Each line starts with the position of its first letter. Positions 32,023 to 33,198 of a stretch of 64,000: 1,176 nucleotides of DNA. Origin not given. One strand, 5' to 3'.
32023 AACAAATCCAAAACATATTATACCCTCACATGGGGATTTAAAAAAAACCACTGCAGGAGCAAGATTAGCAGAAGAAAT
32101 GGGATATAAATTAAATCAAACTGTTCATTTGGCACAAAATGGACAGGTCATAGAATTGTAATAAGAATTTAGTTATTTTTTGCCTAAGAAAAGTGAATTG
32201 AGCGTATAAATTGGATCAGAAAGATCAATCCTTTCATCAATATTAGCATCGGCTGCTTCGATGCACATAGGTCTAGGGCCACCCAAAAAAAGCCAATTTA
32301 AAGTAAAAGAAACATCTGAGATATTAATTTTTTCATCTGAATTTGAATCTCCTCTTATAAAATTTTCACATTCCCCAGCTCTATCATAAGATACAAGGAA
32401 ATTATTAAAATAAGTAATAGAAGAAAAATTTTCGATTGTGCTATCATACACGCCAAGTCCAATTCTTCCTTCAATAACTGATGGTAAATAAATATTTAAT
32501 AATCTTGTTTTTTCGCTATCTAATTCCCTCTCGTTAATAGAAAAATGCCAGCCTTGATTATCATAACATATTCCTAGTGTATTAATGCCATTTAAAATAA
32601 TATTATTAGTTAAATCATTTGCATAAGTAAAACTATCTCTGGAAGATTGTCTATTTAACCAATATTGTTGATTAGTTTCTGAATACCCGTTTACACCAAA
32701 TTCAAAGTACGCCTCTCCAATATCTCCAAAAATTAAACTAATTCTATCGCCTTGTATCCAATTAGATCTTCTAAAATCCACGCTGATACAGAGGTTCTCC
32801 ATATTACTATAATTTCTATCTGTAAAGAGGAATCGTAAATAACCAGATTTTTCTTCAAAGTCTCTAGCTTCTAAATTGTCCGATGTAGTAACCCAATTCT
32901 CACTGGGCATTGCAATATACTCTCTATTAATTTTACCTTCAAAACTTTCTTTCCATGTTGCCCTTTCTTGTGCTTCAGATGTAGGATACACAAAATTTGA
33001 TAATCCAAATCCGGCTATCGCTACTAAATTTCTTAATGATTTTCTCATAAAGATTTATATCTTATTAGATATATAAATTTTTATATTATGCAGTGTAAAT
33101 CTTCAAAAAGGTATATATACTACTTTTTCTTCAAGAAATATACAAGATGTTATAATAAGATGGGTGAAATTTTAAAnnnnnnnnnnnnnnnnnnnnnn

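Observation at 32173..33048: Secreted protein ending in a canonical double dockerin repeat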

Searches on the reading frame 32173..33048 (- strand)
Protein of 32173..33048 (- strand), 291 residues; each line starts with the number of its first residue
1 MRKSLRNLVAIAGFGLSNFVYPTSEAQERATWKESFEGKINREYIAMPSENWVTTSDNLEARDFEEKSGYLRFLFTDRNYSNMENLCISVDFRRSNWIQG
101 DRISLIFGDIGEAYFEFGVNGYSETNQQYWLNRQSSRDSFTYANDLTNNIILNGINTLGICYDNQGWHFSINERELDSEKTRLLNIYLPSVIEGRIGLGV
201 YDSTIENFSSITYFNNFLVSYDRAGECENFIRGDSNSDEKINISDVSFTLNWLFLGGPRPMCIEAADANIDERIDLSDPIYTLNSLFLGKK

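Call 3: search_protein_families(library=pfam, proteins=[window:32173-33048:-], max_evalue=1)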
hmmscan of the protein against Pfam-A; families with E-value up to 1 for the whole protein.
window:32173-33048:- (291 aa): 3 families
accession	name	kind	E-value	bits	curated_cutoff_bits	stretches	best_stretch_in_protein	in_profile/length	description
PF00404.24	Dockerin_1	-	0.0036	17.9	22.9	1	233-278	2-48/57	Dockerin type I domain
PF11866.13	DUF3386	-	0.059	13.3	25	1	61-131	79-150/211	Protein of unknown function (DUF3386)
PF23503.1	Microp_apicomplexa_5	-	0.14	13.3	27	0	4-42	6-43/90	Apicomplexa small protein domain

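Call 4: search_protein_families(library=ncbifam, proteins=[window:32173-33048:-], max_evalue=1)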
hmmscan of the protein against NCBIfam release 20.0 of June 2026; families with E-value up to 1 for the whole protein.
window:32173-33048:- (291 aa): 1 family
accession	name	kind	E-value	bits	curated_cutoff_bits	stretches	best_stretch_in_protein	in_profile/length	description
NF005247.0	PRK06758.1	equivalog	0.022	15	233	1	140-214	22-94/128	hypothetical protein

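Call 8: find_homologous_proteins(query=window:32173-33048:-, max_evalue=0.001)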
Query window:32173-33048:- (291 aa): 3 proteins with E <= 0.001 among 454 candidates.
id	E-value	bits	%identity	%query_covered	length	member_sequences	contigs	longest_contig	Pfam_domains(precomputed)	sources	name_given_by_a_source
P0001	4.2e-193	658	100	100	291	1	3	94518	-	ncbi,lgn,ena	-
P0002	6.0e-90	320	55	99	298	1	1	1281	-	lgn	-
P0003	1.2e-13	69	67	21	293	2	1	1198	-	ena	-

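Call 11: list_cluster_members(proteins=[P0001, P0002, P0003])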
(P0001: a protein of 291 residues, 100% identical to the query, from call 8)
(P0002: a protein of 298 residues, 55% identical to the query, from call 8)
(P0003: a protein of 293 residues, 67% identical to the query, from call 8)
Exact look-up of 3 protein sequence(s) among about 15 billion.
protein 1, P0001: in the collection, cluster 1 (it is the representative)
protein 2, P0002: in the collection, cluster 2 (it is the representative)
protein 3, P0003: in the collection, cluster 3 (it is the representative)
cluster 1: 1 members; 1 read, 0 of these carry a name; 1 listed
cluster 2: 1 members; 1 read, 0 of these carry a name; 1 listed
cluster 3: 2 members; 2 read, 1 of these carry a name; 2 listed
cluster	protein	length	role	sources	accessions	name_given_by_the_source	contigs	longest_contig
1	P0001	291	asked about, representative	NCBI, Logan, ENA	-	-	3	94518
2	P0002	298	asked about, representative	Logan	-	-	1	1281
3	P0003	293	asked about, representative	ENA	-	-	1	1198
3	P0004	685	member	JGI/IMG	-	hypothetical protein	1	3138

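Call 14: find_encoding_contigs(protein=P0001, flank=10000, max_places=4)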
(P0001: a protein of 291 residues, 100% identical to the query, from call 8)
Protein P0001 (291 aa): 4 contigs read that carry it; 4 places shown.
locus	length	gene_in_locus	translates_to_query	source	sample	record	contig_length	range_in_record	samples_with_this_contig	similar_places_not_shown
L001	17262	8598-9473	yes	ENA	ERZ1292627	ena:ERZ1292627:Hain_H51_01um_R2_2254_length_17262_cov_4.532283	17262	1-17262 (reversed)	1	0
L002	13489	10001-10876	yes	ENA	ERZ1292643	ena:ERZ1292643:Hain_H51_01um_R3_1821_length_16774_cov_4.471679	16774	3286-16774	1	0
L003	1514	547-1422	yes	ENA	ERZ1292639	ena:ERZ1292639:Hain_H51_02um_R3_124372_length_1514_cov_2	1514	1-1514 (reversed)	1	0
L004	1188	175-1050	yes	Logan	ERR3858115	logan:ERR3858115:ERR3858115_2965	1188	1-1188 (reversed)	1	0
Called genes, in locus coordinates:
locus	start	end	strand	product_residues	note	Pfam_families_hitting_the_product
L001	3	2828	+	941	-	?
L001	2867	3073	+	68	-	-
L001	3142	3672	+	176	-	PF13462:Thioredoxin_4, PF13098:Thioredoxin_2 (weak), PF01323:DSBA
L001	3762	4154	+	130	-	PF01934:HepT-like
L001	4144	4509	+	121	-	PF01909:NTP_transf_2, PF22600:MTPAP-like_central (weak), PF18765:Polbeta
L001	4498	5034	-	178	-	PF13489:Methyltransf_23 (weak), PF03602:Cons_hypoth95 (faint), PF05175:MTS, PF06325:PrmA, PF13847:Methyltransf_31, PF08241:Methyltransf_11 (weak), PF13649:Methyltransf_25 (weak), PF07669:Eco57I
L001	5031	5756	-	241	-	-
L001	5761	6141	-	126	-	-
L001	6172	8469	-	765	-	PF13229:Beta_helix, PF05048:NosD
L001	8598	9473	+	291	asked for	-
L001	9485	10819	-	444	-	PF00753:Lactamase_B, PF22505:RNase_J_b_CASP, PF07521:RMMBL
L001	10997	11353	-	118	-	-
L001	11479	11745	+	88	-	-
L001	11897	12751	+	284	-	PF10459:Peptidase_S46 (faint), PF00089:Trypsin, PF13365:Trypsin_2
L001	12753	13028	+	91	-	-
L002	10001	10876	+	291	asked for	-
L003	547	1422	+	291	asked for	-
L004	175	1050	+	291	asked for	-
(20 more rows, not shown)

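Call 27: find_related_loci(query=window:32173-33048:-, collection=genome_contigs, flank=10000)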
Query window:32173-33048:- (291 aa) in genome_contigs; peptide patterns used: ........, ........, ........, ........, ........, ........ (x = any residue, [..] = any of these).
36 stretches matched a pattern, but none encodes a relative of the query by tblastn (E <= 1e-3).

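Call 31: predict_structure(alignment_id=A1)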
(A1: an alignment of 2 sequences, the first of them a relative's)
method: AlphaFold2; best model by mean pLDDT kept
length: 291 residues; sequences in the alignment: 2
mean_pLDDT: 37.6   pTM: 0.39
mean pLDDT of the five models: 37.6, 37.0, 35.8, 35.4, 31.6
residues with pLDDT >= 90: 0; 70-90: 0; 50-70: 74; < 50: 217
segments of 3 or more residues with pLDDT < 50: 1-86, 93-95, 109-111, 121-127, 133-155, 189-197, 206-291
pLDDT, mean of each block of 10 residues (from residue 1): 26 24 25 24 35 31 32 37 45 52 56 57 47 43 34 48 58 57 52 47 48 34 26 24 25 28 26 27 25 25
secondary structure, 60 per line:
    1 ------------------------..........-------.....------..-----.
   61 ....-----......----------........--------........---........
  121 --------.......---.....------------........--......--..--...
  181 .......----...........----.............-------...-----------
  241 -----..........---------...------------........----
elements in order: H25-34 E42-46 H60-64 E70-75 E86-93 E102-109 E113-120 E129-135 E139-143 E156-163 E166-171 H178-187 E192-202 E207-219 H246-255 H280-287

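Call 39: search_protein_representatives(protein=window:32173-33048:-)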
Query: 291 residues. Proteins with E-value up to 0.001 (for the whole library): 15674; up to 1e-10: 1145; up to 1e-30: 25. The best 150 are listed.
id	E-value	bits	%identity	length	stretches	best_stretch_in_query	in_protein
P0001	1.3e-193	658.1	100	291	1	1-291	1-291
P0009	1.9e-58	214.5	48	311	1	1-289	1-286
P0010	1.2e-54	202.0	41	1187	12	233-288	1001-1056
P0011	2.2e-47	178.2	37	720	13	233-289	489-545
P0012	7.3e-40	153.5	33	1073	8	227-280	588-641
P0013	1.9e-39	152.1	47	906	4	224-289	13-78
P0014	5.9e-39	150.5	31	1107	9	227-286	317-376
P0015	2.6e-38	148.4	41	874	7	228-289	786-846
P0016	2.1e-37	145.4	40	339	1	2-289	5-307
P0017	4.1e-36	141.2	38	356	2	9-226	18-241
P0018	2.5e-35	138.6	46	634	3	225-289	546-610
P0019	3.6e-35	138.1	46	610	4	230-289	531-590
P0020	9.5e-35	136.7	49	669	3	230-289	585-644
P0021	3.3e-34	134.9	44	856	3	204-289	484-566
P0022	4.3e-34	134.6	48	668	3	230-289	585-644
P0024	4.5e-33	131.2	32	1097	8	227-281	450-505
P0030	2.2e-31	125.7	43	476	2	182-289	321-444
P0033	5.8e-30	121.0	38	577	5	231-287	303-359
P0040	5.1e-28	114.6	54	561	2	226-288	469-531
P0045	1.3e-26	110.0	35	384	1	9-289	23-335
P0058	3.8e-25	105.2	38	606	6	228-289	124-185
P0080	5.0e-23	98.2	35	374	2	228-289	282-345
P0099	1.9e-21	93.0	48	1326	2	225-289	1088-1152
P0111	6.9e-21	91.2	45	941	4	229-289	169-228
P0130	6.1e-20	88.1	47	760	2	229-290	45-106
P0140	1.1e-19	87.2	37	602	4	230-283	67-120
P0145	1.8e-19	86.6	34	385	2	228-290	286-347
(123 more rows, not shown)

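Call 49: find_encoding_contigs(protein=P0045, flank=5000, max_places=3)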
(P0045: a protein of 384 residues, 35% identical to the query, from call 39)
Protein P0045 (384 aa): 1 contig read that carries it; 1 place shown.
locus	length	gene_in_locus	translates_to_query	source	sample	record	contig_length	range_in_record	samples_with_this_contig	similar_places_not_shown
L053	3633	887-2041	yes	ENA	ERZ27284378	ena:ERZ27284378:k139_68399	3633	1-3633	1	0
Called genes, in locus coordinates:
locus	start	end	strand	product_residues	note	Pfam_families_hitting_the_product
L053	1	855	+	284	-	?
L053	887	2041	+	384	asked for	-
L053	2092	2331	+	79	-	-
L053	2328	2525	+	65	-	-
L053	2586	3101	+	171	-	-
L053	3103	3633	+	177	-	?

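Call 53: search_protein_families(library=pfam, proteins=[P0010, P0011, P0012, P0013, P0015, P0018, P0021, P0040, P0030, P0099], max_evalue=0.001)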
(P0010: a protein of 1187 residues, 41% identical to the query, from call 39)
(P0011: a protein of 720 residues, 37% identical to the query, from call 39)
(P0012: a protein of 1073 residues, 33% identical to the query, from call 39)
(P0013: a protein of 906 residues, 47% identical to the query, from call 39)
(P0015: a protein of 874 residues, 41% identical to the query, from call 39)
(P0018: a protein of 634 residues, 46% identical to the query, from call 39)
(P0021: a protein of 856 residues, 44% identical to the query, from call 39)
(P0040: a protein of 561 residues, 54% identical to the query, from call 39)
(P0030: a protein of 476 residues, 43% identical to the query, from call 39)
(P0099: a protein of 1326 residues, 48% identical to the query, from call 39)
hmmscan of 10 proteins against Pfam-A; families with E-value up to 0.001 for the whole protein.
P0010 (1187 aa): 4 families
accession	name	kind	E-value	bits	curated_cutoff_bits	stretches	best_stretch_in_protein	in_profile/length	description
PF00404.24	Dockerin_1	-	1e-104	343.1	22.9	12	427-479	2-55/57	Dockerin type I domain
PF01471.23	PG_binding_1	-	3e-13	50.2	23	1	687-741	2-55/57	Putative peptidoglycan binding domain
PF19076.6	CshA_repeat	-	1.1e-07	32.9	27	0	511-546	62-97/103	Surface adhesin CshA repetitive domain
PF13499.12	EF-hand_7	-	0.00015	22.5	30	0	846-873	12-39/67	EF-hand domain pair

P0011 (720 aa): 2 families
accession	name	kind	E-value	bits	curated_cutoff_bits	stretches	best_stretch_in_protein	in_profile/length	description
PF00404.24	Dockerin_1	-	1.9e-66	220.6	22.9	7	178-231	2-56/57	Dockerin type I domain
PF13499.12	EF-hand_7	-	4.4e-08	33.8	30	0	179-227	12-65/67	EF-hand domain pair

P0012 (1073 aa): 5 families
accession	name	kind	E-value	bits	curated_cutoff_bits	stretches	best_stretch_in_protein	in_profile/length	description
PF00404.24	Dockerin_1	-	8e-72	237.8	22.9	10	720-773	2-56/57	Dockerin type I domain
PF00082.27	Peptidase_S8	-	5.3e-18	65.8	21.8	1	850-1060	4-276/288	Subtilase family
PF13499.12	EF-hand_7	-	6.3e-09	36.5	30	0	719-762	10-58/67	EF-hand domain pair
PF00036.39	EF-hand_1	-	4.2e-05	23.2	25.4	0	752-772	8-28/29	EF hand domain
PF10676.14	gerPA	-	5.4e-05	23.8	27.3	0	629-662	13-47/72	Spore germination protein gerPA/gerPF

P0013 (906 aa): 2 families
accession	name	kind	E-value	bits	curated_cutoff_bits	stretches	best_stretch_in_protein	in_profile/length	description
PF00404.24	Dockerin_1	-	1.7e-12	47.8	22.9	2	567-614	2-50/57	Dockerin type I domain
PF13499.12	EF-hand_7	-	9.2e-06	26.4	30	0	568-614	12-63/67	EF-hand domain pair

P0015 (874 aa): 6 families
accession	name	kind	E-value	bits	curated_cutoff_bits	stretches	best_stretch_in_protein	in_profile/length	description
PF00404.24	Dockerin_1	-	4.9e-44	148.8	22.9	6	7-59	2-55/57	Dockerin type I domain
PF13499.12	EF-hand_7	-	1.6e-19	70.5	30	0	516-566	7-63/67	EF-hand domain pair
PF13202.12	EF-hand_5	-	4.3e-12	45.3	25.9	0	516-536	3-24/25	EF hand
PF18884.5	TSP3_bac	-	4.9e-10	39.5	25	1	628-649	1-22/22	Bacterial TSP3 repeat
PF00036.39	EF-hand_1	-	5.3e-05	22.9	25.4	0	516-536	5-25/29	EF hand domain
PF13405.12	EF-hand_6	-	0.00051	20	25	0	516-536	5-25/30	EF-hand domain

P0018 (634 aa): 3 families
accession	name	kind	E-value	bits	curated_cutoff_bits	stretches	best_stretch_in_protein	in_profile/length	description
PF00404.24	Dockerin_1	-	8.9e-18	64.7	22.9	2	306-360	2-57/57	Dockerin type I domain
PF13499.12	EF-hand_7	-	3.2e-08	34.2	30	0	335-359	7-31/67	EF-hand domain pair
PF13202.12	EF-hand_5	-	0.00078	19.3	25.9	0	335-349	4-18/25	EF hand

P0021 (856 aa): 2 families
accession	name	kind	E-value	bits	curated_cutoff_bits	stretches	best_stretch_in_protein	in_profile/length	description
PF00404.24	Dockerin_1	-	2.9e-15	56.7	22.9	1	89-138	2-52/57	Dockerin type I domain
PF00963.24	Cohesin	-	2.3e-06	28.3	24.1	1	606-716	5-110/139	Cohesin domain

P0040 (561 aa): 3 families
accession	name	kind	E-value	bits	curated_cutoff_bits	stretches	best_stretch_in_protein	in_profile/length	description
PF00404.24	Dockerin_1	-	4.6e-11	43.2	22.9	1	30-75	2-48/57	Dockerin type I domain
PF00963.24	Cohesin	-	0.00015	22.4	24.1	1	298-429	1-121/139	Cohesin domain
PF13499.12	EF-hand_7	-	0.00067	20.4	30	0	27-75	8-61/67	EF-hand domain pair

P0030 (476 aa): 1 family
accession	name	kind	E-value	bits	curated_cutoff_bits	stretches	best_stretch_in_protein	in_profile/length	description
PF00404.24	Dockerin_1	-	0.00025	21.6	22.9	1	388-433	2-48/57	Dockerin type I domain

P0099 (1326 aa): 6 families
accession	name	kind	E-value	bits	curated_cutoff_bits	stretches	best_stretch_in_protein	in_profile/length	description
PF00082.27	Peptidase_S8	-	4.2e-36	125.2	21.8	1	87-394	1-288/288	Subtilase family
PF13517.12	FG-GAP_3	-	3.3e-25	88.9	26.9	2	532-589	1-60/61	FG-GAP-like repeat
PF00404.24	Dockerin_1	-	1.4e-05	25.7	22.9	0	1096-1141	2-48/57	Dockerin type I domain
PF01839.29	FG-GAP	-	3.2e-05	24.2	22.1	0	528-553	5-37/37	FG-GAP repeat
PF25292.1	Beta-prop_CGLA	-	0.00044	20.2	26.8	0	531-576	37-81/316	Lambda-carrageenase beta-propeller domain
PF21348.3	RGL11_C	-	0.00093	18.5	27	0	677-784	13-115/490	Rhamnogalacturonan lyase family 11, C-terminal domain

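Call 54: predict_structure(alignment_id=A4)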
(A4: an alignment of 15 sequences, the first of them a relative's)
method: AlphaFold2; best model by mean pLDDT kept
length: 291 residues; sequences in the alignment: 15
mean_pLDDT: 84.6   pTM: 0.70
mean pLDDT of the five models: 84.6, 84.1, 83.9, 83.9, 82.9
residues with pLDDT >= 90: 151; 70-90: 99; 50-70: 16; < 50: 25
segments of 3 or more residues with pLDDT < 50: 1-25
pLDDT, mean of each block of 10 residues (from residue 1): 44 39 55 94 94 97 85 93 91 92 92 91 92 91 94 95 92 91 87 93 75 97 69 86 91 78 85 88 87 55
secondary structure, 60 per line:
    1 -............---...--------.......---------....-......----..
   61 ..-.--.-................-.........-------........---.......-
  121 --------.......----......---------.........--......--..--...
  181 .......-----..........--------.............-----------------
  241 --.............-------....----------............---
elements in order: H2-13 E28-34 E44-47 E52-54 E59-62 E69-81 E86-94 E102-109 E113-119 E129-135 E140-145 E155-163 E166-171 H178-187 E193-202 E211-223 H243-255 H263-266 H277-288
